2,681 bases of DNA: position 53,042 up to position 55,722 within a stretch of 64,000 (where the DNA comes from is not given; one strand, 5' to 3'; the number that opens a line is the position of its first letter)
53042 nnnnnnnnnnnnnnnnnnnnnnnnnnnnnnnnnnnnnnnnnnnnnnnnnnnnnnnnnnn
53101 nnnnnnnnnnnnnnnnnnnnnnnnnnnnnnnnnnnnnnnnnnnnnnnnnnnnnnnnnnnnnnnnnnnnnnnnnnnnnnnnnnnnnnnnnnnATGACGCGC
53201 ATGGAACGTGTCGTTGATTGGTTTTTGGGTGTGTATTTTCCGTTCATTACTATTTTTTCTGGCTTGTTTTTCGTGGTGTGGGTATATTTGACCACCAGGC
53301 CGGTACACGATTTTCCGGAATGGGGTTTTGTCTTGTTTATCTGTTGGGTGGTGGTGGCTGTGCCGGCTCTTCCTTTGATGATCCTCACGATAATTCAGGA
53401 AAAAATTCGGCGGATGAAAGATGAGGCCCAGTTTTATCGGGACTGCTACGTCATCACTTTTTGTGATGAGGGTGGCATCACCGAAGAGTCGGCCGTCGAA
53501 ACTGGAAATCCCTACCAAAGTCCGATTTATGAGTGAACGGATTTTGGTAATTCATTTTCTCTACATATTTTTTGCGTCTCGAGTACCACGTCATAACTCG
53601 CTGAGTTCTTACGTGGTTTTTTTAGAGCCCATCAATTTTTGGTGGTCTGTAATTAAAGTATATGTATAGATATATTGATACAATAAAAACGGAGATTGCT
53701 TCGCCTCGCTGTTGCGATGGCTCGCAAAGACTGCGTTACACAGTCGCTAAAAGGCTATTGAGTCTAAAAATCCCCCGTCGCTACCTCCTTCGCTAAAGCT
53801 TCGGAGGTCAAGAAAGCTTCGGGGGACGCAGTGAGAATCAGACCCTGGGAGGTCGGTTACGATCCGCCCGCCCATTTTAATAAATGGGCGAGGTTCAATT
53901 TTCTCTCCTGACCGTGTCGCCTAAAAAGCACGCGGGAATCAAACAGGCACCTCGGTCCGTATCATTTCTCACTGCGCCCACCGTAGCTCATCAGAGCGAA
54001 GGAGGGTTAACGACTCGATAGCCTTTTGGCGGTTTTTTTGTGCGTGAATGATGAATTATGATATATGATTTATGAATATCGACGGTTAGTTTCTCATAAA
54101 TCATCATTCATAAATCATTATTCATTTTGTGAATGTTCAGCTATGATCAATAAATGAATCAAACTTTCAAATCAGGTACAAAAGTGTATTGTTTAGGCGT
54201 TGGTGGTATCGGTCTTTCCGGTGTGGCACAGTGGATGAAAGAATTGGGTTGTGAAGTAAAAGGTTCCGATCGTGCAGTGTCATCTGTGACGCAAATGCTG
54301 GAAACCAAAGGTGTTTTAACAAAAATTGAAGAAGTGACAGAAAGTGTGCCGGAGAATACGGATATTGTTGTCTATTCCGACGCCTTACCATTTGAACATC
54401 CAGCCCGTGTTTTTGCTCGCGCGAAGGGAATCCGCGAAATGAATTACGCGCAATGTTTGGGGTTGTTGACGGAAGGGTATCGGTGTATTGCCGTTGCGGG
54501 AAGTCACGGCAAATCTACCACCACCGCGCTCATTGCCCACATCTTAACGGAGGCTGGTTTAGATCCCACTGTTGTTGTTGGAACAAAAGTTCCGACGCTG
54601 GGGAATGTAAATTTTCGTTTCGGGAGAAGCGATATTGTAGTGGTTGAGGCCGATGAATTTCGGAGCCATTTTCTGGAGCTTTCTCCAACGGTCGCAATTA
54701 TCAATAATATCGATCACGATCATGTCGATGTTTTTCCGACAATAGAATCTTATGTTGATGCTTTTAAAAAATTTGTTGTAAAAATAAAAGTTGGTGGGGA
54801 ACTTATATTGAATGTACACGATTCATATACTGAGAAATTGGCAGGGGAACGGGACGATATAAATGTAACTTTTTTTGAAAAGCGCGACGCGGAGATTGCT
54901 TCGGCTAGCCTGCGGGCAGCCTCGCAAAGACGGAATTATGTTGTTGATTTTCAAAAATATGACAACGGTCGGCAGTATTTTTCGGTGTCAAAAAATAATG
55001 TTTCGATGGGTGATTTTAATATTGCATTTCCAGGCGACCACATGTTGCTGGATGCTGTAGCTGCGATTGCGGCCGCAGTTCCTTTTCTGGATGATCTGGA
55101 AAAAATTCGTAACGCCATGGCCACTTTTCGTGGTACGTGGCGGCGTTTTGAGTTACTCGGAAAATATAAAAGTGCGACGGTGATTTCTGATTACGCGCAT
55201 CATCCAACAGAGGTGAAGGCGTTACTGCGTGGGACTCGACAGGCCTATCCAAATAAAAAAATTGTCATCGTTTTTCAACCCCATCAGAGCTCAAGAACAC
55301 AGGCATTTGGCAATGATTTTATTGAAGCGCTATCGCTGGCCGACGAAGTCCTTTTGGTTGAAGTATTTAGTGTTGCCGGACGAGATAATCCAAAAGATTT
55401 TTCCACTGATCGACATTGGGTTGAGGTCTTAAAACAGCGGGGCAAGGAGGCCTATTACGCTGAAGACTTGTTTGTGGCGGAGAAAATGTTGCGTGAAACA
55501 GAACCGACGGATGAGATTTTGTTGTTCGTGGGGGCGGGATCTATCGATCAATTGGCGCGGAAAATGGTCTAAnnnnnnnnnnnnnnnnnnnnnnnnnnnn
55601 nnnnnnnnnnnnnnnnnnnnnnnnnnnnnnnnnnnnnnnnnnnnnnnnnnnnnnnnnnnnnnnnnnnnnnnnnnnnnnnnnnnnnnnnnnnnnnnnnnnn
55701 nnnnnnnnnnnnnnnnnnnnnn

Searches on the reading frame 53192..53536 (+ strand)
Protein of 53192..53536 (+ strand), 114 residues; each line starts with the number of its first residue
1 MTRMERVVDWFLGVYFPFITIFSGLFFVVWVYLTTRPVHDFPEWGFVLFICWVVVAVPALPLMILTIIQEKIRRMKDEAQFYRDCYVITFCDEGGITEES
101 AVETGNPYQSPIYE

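Call 13: search_protein_families(library=pfam, proteins=[window:53192-53536:+], max_evalue=0.01)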
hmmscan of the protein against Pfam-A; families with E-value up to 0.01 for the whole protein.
window:53192-53536:+ (114 aa): 1 family
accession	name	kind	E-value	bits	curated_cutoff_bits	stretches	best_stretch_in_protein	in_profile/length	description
PF00122.25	E1-E2_ATPase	-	0.006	16.6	28.1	1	2-76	109-179/181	E1-E2 ATPase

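Call 42: search_protein_families(library=ncbifam, proteins=[window:53192-53536:+], max_evalue=0.1)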
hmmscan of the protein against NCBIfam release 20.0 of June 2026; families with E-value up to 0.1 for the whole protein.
window:53192-53536:+ (114 aa): 1 family
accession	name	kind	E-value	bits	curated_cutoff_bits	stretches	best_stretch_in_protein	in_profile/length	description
TIGR01525.1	ATPase-IB_hvy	subfamily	0.0033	16.3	346.25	1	2-59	160-212/560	heavy metal translocating P-type ATPase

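Call 109: search_protein_families(library=phrogs, proteins=[window:53192-53536:+], max_evalue=0.01)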
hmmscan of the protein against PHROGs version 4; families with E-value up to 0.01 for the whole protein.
window:53192-53536:+ (114 aa): 0 families

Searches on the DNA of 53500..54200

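Call 43: search_rna_families(source=window, start=53500, end=54200, threshold=evalue, max_evalue=1)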
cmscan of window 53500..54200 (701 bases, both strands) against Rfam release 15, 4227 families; matches with E-value up to 1: 1.
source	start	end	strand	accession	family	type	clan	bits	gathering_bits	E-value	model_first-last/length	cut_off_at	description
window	53869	53893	+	RF01322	CRISPR-DR9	Gene; CRISPR;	-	17.5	45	0.61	5-29/37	no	CRISPR RNA direct repeat element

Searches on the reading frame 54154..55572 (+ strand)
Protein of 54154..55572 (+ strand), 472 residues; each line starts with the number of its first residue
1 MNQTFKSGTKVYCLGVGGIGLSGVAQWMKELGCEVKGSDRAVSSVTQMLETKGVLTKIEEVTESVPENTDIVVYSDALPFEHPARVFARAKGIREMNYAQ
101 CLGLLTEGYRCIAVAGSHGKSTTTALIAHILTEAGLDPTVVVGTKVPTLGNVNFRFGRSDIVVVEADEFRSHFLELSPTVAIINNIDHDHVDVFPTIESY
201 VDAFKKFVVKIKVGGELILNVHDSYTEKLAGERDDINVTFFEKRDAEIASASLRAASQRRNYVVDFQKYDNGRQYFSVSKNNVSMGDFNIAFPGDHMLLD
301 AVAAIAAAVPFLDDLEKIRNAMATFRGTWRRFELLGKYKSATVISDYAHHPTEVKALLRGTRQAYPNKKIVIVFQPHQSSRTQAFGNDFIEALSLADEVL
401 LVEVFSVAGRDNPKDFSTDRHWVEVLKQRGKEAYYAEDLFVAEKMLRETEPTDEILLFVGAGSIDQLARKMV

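Call 13: search_protein_families(library=pfam, proteins=[window:54154-55572:+], max_evalue=0.01)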
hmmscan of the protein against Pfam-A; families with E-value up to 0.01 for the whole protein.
window:54154-55572:+ (472 aa): 3 families
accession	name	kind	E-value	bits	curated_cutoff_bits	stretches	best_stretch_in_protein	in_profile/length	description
PF08245.18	Mur_ligase_M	-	2.6e-23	83.5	24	1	114-308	1-200/200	Mur ligase middle domain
PF02875.26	Mur_ligase_C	-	1.1e-17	65.5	28.4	1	330-461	1-126/127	Mur ligase, glutamate ligase domain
PF01225.30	Mur_ligase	-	5.9e-11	43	21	1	11-109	2-94/95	Mur ligase family, catalytic domain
